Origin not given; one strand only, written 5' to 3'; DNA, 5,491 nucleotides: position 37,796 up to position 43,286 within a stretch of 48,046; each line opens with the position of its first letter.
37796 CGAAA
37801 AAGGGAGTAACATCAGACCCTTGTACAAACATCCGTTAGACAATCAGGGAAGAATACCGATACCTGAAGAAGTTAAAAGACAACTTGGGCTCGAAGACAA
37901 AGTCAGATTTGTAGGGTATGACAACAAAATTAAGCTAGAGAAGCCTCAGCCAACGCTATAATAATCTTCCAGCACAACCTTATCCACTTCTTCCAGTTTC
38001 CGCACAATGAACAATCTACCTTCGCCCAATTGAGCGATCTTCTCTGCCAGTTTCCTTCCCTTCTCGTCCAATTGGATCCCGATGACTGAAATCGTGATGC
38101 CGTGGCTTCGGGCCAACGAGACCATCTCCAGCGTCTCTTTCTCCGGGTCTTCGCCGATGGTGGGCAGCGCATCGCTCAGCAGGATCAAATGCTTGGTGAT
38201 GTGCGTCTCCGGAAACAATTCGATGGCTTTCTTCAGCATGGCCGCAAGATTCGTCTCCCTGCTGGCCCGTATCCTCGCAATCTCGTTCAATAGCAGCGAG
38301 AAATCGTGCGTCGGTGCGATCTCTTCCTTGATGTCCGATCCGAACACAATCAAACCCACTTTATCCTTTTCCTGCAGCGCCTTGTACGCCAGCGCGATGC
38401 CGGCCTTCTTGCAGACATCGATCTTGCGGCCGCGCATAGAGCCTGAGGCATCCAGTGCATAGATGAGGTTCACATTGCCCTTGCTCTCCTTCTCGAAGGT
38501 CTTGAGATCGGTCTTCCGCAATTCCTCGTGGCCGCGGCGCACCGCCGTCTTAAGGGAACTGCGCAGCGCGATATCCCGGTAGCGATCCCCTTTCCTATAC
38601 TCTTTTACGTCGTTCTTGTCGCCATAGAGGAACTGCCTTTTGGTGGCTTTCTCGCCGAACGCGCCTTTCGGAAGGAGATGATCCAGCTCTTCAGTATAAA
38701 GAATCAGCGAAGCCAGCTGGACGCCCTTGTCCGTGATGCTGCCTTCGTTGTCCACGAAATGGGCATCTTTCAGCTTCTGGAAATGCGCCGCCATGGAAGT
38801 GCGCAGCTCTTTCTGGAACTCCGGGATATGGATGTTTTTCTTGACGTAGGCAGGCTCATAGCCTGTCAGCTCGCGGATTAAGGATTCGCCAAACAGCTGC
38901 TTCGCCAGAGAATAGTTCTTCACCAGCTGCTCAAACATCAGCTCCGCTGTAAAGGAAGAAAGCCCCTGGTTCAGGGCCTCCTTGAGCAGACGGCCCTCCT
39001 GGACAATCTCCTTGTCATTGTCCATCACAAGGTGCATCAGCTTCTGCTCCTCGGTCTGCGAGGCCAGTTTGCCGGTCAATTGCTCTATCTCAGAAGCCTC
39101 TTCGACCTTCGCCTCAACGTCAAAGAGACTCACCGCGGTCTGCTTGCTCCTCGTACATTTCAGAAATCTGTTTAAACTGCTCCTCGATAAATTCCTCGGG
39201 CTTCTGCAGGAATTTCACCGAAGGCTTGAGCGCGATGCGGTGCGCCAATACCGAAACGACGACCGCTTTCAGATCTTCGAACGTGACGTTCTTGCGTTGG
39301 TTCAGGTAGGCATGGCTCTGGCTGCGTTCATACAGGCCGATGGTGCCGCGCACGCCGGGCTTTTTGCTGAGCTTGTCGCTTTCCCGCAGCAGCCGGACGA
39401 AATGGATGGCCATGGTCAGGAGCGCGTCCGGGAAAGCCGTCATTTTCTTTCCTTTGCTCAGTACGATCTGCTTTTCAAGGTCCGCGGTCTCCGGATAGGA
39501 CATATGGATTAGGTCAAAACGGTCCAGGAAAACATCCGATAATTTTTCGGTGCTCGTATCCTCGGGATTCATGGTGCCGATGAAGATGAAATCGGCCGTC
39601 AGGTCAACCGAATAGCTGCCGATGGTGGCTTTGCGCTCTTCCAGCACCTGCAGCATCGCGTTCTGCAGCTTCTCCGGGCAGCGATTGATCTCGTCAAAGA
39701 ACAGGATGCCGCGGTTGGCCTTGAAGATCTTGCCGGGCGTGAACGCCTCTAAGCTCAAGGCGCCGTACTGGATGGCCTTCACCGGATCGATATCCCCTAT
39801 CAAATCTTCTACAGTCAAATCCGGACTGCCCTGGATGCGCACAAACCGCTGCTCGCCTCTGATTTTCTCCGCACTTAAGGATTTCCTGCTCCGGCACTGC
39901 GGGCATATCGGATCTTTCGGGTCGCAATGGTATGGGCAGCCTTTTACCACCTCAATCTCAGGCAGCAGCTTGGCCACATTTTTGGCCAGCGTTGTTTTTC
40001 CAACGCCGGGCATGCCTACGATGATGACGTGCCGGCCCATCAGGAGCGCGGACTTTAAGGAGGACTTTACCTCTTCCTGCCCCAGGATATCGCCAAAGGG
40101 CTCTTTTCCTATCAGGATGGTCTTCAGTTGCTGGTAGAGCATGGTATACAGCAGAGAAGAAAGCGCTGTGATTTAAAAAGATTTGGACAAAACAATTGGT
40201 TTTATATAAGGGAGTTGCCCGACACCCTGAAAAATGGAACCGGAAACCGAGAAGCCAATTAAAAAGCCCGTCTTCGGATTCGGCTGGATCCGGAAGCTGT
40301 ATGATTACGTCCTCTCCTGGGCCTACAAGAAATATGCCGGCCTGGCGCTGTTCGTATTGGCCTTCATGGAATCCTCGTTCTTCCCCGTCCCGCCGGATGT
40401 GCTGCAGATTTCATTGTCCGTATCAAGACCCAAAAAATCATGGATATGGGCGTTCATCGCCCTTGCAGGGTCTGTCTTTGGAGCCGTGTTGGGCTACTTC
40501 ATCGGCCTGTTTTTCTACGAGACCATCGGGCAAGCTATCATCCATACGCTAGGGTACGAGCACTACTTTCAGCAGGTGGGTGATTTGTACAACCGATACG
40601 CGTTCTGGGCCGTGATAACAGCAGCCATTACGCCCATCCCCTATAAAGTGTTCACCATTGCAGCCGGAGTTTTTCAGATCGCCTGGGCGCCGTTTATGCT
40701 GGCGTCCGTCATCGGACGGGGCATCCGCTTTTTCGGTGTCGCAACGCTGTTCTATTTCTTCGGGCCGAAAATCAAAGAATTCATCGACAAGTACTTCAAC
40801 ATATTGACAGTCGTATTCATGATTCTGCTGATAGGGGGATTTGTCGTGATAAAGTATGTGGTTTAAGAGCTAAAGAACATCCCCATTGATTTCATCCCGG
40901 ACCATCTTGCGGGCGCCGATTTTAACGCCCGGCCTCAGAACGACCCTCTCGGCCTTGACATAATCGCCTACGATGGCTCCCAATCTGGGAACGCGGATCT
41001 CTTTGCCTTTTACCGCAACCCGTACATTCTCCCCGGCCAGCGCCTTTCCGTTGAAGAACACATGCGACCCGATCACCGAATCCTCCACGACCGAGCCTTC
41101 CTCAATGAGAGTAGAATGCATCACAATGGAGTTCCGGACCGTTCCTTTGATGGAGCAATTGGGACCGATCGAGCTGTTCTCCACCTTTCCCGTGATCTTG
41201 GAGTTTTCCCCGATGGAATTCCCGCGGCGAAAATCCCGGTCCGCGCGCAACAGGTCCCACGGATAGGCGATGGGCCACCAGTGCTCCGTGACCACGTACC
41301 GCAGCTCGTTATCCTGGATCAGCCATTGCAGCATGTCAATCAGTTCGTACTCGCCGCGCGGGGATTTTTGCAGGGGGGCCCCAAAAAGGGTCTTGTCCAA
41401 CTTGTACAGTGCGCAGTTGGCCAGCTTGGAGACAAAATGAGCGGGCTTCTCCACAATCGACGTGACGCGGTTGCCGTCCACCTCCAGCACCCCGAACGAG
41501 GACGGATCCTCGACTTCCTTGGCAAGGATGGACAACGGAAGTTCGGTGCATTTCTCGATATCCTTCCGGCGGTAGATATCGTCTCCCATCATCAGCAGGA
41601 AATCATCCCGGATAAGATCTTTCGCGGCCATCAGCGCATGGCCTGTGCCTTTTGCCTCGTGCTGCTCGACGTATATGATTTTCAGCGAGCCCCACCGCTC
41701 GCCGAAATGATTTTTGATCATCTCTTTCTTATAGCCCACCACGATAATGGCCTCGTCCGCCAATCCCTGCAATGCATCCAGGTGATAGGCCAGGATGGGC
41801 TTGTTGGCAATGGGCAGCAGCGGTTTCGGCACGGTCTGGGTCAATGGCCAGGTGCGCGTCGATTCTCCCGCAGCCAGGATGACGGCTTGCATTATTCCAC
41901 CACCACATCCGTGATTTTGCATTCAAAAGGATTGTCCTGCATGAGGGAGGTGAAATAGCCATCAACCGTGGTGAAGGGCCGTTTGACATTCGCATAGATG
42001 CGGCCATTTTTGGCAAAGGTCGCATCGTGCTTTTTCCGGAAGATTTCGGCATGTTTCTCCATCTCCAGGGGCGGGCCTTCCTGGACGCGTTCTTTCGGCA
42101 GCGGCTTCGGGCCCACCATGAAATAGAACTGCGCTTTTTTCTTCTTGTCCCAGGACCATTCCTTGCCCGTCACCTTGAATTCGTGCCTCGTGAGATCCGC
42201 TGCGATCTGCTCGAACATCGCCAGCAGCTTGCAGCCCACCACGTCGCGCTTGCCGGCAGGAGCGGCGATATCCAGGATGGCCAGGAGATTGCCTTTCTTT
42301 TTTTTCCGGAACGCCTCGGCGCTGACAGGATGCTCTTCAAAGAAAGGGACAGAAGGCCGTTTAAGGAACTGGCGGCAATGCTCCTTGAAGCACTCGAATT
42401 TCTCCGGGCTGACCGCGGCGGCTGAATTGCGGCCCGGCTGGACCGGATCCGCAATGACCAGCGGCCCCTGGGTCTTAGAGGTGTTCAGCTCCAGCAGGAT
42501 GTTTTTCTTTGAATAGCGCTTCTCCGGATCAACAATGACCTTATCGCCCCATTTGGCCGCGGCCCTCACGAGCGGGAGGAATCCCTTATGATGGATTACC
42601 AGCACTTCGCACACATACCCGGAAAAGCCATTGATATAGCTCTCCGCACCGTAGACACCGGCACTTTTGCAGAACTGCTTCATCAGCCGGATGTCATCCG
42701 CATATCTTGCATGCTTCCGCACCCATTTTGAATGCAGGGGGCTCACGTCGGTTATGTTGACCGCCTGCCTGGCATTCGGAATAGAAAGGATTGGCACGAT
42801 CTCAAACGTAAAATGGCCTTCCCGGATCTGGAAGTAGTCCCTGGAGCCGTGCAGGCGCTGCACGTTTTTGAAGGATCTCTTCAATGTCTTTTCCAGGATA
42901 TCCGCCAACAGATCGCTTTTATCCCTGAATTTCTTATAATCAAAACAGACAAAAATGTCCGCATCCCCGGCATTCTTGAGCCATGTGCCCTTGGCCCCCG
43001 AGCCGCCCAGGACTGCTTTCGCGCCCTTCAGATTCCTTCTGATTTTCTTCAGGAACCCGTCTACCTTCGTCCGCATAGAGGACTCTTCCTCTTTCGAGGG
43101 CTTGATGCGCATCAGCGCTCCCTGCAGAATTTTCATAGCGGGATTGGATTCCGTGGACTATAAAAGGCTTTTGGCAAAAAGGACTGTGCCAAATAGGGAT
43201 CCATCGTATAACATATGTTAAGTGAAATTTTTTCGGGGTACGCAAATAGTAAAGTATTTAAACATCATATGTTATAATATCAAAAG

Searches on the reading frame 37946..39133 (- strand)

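Call 12: search_protein_families(library=pfam, proteins=[window:37946-39133:-], max_evalue=0.01)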
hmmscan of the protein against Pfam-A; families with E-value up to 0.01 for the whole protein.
window:37946-39133:- (395 aa): 6 families
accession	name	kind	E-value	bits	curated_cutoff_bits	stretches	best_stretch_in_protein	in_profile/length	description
PF00092.34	VWA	-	1.5e-13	51.8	23.8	1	222-385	1-170/174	von Willebrand factor type A domain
PF13519.12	VWA_2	-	2.7e-13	50.9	27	1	224-322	2-106/107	von Willebrand factor type A domain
PF13768.12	VWA_3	-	9.5e-12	45.7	27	1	222-373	2-152/155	von Willebrand factor type A domain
PF01882.25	DUF58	-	6.1e-08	32.6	23.4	1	176-362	2-176/216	Protein of unknown function DUF58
PF05762.20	VWA_CoxE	-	0.002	18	26.4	1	178-339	17-173/222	VWA domain containing CoxE-like protein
PF11775.14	CobT_C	-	0.0058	16.7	21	0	224-249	16-41/220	Cobalamin biosynthesis protein CobT VWA domain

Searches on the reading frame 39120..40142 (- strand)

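Call 12: search_protein_families(library=pfam, proteins=[window:39120-40142:-], max_evalue=0.01)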
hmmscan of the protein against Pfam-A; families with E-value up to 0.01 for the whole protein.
window:39120-40142:- (340 aa): 26 families (the best 25 are shown)
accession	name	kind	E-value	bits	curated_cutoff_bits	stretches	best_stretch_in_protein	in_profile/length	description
PF07726.17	AAA_3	-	3.4e-20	72.7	27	1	97-209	24-129/131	ATPase family associated with various cellular activities (AAA)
PF07728.20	AAA_5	-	9.8e-19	68.2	22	2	93-209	22-139/139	AAA domain (dynein-related subfamily)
PF01078.27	Mg_chelatase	-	1e-17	64.7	20.3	2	16-64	2-50/207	Magnesium chelatase, subunit ChlI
PF17863.7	AAA_lid_2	-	1.4e-10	41.2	22.7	1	265-313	16-64/74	AAA lid domain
PF00158.32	Sigma54_activat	-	1.6e-10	41.4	20.2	1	136-189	86-139/168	Sigma-54 interaction domain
PF00004.35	AAA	-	8.6e-09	36.4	21.2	1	39-60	1-22/131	ATPase family associated with various cellular activities (AAA)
PF20030.5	bpMoxR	-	2.9e-08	33.5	27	1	145-235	99-185/205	MoxR domain in the MoxR-vWA-beta-propeller ternary systems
PF00493.29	MCM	-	5.4e-08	32.7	23.3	1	135-214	113-203/224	MCM P-loop domain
PF07724.20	AAA_2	-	6.5e-07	30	27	1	39-197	6-129/166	AAA domain (Cdc48 subfamily)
PF05496.18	RuvB_N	-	6.9e-06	26.3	27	1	19-59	9-56/159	Holliday junction DNA helicase RuvB P-loop domain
PF08298.17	AAA_PrkA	-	1.9e-05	24.4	25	1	111-226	200-319/358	PrkA AAA domain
PF13173.12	AAA_14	-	6.8e-05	23.3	27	0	38-60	4-26/129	AAA domain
PF20720.3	nSTAND3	-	7.7e-05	22.9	27.2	1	31-58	12-39/155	Novel STAND NTPase 3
PF00931.28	NB-ARC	-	0.00012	21.9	23.5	1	35-63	18-45/248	NB-ARC domain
PF13191.12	AAA_16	-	0.00018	22.5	32.6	1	36-73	24-63/167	AAA ATPase domain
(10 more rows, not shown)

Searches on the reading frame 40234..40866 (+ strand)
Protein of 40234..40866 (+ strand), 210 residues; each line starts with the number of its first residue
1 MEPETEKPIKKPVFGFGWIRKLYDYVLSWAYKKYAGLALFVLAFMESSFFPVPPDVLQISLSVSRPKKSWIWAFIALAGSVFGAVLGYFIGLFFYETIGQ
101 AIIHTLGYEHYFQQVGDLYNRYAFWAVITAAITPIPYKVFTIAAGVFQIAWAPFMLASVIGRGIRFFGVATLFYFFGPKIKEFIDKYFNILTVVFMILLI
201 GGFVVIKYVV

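Call 57: search_protein_families(library=pfam, proteins=[window:40234-40866:+], max_evalue=0.001)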
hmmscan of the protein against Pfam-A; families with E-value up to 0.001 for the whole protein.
window:40234-40866:+ (210 aa): 1 family
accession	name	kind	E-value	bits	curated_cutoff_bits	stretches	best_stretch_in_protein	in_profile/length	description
PF09335.16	VTT_dom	-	4.5e-13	50.2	33.9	1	56-174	5-122/123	VTT domain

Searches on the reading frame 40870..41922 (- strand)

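Call 12: search_protein_families(library=pfam, proteins=[window:40870-41922:-], max_evalue=0.01)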
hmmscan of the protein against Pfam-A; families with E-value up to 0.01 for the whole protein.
window:40870-41922:- (350 aa): 5 families
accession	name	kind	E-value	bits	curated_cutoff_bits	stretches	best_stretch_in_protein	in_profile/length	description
PF00483.29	NTP_transferase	-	2.3e-33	116.3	21.2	1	13-216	2-226/245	Nucleotidyl transferase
PF12804.13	NTP_transf_3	-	1.1e-10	42.4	27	1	13-115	1-96/160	MobA-like NTP transferase domain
PF25084.1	LbH_EIF2B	-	8.5e-07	29.4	54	1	236-293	23-84/105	EIF2B subunit epsilon LbH domain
PF24894.1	Hexapep_GlmU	-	1.8e-05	25.2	23.3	1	240-313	9-79/104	GlmU-like, C-terminal hexapeptide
PF00132.30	Hexapep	-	2.3e-05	24.3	27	0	315-337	1-24/36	Bacterial transferase hexapeptide (six repeats)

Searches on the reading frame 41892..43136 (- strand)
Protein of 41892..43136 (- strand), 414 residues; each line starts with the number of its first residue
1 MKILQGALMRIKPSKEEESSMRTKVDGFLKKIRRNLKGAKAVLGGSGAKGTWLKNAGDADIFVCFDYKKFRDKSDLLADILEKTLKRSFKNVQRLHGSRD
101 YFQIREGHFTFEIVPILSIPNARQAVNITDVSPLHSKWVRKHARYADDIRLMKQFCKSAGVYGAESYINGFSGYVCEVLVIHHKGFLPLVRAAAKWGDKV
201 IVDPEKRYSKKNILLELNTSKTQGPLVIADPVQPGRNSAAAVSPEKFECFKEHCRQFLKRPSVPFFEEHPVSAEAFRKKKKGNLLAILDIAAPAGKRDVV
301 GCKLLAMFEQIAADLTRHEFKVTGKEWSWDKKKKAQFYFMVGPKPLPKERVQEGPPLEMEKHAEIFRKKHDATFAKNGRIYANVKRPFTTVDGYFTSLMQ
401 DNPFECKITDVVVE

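Call 12: search_protein_families(library=pfam, proteins=[window:41892-43136:-], max_evalue=0.01)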
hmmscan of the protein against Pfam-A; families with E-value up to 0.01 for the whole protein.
window:41892-43136:- (414 aa): 4 families
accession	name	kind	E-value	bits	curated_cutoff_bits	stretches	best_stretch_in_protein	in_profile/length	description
PF09249.16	tRNA_NucTransf2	-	1e-36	126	27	1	147-267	1-113/113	tRNA nucleotidyltransferase, second domain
PF21133.2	CAA_C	-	2.6e-09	37.3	22.2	1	283-393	3-114/144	CCA-adding enzyme, C-terminal domain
PF01909.29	NTP_transf_2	-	8e-07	29.8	21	1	27-77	3-54/93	Nucleotidyltransferase domain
PF18144.7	SMODS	-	0.00012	22.7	26.5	1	9-121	12-135/164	Second Messenger Oligonucleotide or Dinucleotide Synthetase domain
